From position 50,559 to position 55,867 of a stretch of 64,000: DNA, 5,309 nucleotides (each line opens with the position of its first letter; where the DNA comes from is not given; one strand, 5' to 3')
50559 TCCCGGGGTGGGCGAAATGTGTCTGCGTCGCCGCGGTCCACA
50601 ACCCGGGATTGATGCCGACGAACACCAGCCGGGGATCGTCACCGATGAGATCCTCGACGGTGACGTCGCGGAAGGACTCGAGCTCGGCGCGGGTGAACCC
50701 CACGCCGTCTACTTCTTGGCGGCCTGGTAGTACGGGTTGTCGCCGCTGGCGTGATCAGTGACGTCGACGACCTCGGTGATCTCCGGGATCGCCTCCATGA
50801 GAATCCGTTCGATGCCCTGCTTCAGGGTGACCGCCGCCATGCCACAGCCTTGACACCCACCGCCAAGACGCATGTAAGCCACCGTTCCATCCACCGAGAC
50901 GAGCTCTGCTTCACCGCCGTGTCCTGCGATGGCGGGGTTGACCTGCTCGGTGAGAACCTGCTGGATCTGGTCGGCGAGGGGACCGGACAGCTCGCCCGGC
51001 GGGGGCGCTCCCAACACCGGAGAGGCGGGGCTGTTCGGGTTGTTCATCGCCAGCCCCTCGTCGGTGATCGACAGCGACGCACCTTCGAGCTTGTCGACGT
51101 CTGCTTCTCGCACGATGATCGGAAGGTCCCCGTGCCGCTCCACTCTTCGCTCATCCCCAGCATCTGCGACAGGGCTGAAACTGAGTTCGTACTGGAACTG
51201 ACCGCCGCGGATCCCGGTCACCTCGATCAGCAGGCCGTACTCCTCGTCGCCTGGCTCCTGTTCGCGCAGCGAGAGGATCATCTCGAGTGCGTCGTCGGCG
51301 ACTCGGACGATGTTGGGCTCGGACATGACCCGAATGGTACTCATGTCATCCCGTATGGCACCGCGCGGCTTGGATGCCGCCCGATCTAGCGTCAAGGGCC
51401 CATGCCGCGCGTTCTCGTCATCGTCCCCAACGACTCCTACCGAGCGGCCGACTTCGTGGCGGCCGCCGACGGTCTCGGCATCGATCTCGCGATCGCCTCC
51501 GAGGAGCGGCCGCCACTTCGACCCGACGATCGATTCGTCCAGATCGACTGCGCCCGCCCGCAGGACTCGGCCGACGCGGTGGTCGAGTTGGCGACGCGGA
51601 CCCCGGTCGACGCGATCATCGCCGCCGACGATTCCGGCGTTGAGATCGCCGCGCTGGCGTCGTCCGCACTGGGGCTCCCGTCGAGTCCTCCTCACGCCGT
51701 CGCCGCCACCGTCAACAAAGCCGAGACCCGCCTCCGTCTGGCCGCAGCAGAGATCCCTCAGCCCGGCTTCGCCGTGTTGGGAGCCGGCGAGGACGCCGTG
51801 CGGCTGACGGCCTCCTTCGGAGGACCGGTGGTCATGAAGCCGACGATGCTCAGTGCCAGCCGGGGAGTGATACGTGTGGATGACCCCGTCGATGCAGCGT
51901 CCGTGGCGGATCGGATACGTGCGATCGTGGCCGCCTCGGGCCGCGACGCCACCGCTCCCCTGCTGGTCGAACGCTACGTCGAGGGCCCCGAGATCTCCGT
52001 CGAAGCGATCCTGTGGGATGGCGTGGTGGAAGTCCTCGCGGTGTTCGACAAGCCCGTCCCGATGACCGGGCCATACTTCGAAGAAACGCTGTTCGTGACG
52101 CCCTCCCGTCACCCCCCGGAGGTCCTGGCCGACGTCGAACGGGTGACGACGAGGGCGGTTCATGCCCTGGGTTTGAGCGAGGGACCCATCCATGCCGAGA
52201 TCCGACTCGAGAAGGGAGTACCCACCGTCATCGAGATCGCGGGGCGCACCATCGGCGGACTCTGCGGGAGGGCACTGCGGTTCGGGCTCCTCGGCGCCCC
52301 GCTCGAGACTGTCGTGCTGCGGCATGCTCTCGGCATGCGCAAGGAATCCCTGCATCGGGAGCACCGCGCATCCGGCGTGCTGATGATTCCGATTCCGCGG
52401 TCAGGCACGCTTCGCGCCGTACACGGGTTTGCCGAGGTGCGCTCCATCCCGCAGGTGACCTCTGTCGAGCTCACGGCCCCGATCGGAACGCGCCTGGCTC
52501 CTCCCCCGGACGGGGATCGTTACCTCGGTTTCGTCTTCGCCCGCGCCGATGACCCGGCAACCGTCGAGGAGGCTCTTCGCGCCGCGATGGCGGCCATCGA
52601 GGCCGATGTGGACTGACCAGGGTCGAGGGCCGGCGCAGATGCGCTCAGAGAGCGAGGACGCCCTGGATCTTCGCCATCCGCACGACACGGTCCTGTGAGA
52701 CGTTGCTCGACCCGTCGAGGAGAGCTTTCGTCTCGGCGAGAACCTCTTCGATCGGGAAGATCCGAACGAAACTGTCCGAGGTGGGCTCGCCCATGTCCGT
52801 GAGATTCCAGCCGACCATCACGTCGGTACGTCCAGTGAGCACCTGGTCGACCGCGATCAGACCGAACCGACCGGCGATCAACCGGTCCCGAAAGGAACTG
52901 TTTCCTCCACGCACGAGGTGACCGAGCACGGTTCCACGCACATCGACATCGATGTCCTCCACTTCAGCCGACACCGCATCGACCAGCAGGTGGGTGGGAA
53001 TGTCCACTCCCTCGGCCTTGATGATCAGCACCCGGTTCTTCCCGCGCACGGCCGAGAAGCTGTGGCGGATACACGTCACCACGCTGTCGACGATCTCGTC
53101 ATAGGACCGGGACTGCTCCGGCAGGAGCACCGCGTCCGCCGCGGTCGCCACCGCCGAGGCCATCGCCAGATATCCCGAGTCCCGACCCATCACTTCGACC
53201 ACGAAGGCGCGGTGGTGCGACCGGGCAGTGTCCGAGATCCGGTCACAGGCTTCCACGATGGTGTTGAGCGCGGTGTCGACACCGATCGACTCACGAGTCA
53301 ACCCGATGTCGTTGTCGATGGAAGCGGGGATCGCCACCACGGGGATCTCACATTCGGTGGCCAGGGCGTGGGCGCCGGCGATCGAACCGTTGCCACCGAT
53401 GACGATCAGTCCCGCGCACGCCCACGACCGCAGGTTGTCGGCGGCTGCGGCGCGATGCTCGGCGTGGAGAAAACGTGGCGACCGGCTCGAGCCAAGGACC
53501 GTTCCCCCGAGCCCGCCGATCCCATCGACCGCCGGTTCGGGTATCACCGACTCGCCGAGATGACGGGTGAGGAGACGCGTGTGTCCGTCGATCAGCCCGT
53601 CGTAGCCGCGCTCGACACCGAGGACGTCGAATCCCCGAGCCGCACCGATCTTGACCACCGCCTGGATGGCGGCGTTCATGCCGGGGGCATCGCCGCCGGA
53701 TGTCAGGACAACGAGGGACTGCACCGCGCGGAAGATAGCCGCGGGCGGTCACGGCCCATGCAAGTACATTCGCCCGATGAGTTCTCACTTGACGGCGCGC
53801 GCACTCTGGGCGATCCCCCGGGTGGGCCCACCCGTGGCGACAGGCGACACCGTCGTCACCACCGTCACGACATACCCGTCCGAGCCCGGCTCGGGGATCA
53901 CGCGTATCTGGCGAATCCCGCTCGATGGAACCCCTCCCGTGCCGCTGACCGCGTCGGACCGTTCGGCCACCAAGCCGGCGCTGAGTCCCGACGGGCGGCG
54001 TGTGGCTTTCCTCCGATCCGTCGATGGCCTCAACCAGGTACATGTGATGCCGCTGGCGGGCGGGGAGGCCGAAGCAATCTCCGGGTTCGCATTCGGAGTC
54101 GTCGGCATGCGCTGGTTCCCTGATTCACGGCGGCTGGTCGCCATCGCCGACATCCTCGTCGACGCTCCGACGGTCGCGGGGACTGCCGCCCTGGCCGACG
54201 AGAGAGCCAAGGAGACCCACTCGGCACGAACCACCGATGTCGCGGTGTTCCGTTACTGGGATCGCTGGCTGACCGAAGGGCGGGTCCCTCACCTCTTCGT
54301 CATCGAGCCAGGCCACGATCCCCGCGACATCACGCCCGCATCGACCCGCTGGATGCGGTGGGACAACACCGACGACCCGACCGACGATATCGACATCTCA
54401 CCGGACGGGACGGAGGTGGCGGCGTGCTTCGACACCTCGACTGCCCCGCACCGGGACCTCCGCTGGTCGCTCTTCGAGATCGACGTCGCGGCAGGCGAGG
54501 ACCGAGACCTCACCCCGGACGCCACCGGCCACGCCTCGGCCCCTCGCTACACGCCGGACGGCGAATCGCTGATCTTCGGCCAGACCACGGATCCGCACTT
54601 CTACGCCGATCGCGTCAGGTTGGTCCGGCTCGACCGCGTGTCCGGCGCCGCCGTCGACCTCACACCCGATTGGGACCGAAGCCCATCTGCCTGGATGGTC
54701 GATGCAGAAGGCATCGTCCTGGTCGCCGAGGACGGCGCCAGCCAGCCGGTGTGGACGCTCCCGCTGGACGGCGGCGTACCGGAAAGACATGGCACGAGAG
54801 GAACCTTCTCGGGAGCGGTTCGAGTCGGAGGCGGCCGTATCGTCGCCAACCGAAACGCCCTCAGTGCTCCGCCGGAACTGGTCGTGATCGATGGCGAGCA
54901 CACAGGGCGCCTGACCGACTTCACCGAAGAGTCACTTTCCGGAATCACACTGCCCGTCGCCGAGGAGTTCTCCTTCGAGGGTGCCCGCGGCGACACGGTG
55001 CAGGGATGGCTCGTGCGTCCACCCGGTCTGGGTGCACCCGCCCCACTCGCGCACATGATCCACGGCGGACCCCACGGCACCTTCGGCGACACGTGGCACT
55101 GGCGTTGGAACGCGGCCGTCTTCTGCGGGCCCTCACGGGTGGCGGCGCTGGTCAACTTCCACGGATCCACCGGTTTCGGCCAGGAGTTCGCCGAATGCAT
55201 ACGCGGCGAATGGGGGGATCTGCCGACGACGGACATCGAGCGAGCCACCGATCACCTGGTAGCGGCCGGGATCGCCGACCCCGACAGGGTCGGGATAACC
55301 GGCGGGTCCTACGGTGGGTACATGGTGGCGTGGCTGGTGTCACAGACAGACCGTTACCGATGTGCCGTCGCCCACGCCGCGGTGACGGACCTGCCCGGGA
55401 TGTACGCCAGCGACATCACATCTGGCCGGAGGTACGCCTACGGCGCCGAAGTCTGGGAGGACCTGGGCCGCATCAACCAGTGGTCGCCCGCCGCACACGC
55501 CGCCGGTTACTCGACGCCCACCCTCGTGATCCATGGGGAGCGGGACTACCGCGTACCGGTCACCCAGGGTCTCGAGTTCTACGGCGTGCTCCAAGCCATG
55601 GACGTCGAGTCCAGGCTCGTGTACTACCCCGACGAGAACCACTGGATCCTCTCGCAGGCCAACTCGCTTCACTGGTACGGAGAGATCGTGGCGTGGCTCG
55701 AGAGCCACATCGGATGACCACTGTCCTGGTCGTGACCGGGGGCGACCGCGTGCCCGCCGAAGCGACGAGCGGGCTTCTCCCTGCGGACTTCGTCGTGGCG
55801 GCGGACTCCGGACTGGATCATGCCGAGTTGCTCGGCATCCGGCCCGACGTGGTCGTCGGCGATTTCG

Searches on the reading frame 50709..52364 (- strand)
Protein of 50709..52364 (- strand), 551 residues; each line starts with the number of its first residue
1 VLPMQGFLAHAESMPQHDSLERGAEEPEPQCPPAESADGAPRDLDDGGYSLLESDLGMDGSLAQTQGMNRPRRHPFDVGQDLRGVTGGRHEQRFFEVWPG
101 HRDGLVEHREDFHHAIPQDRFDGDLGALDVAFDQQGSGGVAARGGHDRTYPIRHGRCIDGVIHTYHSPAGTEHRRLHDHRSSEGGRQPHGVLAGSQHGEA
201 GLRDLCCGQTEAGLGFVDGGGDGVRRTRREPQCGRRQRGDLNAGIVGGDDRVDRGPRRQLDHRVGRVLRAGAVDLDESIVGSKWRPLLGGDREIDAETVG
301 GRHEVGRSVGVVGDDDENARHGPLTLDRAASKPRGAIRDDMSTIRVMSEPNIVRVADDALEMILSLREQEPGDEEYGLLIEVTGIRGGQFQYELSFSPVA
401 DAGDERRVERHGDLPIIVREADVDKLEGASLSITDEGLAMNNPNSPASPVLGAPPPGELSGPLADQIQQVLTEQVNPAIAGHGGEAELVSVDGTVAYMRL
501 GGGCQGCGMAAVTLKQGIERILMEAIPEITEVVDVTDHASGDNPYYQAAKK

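Call 27: search_protein_families(library=pfam, proteins=[window:50709-52364:-], max_evalue=0.0001)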
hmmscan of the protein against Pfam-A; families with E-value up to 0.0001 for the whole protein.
window:50709-52364:- (551 aa): 1 family
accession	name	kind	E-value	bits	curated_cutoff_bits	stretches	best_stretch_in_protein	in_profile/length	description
PF01106.22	NifU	-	2.7e-22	79.1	27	1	467-533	1-67/67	NifU-like domain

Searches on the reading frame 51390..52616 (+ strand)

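Call 27: search_protein_families(library=pfam, proteins=[window:51390-52616:+], max_evalue=0.0001)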
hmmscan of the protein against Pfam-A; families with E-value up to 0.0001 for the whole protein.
window:51390-52616:+ (408 aa): 4 families
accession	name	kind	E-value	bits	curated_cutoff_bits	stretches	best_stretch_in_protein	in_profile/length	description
PF13535.11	ATP-grasp_4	-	3.5e-25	88.9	27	1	146-293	4-158/160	ATP-grasp domain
PF18603.7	LAL_C2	-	8e-19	68.1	29.4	1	332-407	2-77/78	L-amino acid ligase C-terminal domain 2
PF18130.6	ATPgrasp_N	-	4.2e-07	30.9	27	1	25-98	3-81/81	ATP-grasp N-terminal domain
PF01071.24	GARS_A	-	9.6e-06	26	27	1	117-208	10-100/194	Phosphoribosylglycinamide synthetase, ATP-grasp (A) domain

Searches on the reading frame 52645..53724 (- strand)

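Call 27: search_protein_families(library=pfam, proteins=[window:52645-53724:-], max_evalue=0.0001)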
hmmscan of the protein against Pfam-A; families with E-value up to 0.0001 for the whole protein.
window:52645-53724:- (359 aa): 1 family
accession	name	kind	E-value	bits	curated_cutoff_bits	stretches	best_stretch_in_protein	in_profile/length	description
PF00365.25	PFK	-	1.2e-87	294.2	30.9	1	5-293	3-275/277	Phosphofructokinase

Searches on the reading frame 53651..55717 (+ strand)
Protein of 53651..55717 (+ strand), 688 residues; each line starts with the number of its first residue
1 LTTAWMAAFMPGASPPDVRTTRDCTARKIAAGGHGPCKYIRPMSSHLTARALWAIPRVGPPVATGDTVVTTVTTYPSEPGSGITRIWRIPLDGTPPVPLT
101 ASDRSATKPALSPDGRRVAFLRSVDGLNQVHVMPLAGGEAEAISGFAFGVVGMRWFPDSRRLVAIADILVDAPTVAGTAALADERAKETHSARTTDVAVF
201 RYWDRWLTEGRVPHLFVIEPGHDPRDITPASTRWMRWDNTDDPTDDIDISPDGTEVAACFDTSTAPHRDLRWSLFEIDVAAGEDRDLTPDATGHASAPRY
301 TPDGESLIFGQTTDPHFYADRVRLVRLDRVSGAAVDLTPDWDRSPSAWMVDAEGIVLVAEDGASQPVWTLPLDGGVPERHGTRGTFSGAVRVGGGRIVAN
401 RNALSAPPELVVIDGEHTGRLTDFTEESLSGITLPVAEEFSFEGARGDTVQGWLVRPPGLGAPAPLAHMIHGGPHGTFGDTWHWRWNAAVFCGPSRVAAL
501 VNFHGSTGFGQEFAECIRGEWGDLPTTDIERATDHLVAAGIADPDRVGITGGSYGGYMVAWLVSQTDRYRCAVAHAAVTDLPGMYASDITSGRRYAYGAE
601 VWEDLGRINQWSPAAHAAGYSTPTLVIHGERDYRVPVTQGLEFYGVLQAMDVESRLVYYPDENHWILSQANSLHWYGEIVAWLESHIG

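Call 27: search_protein_families(library=pfam, proteins=[window:53651-55717:+], max_evalue=0.0001)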
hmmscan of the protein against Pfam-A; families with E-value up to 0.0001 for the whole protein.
window:53651-55717:+ (688 aa): 3 families
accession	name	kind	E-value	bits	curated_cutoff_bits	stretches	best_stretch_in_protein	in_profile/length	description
PF00326.27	Peptidase_S9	-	3.6e-51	174.1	22.6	1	482-688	1-211/213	Prolyl oligopeptidase family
PF07676.18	PD40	-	3.6e-07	30.4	20.9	0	97-125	2-30/38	WD40-like Beta Propeller Repeat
PF20434.5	BD-FAE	-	7.5e-06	26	26.8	1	569-644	133-212/215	BD-FAE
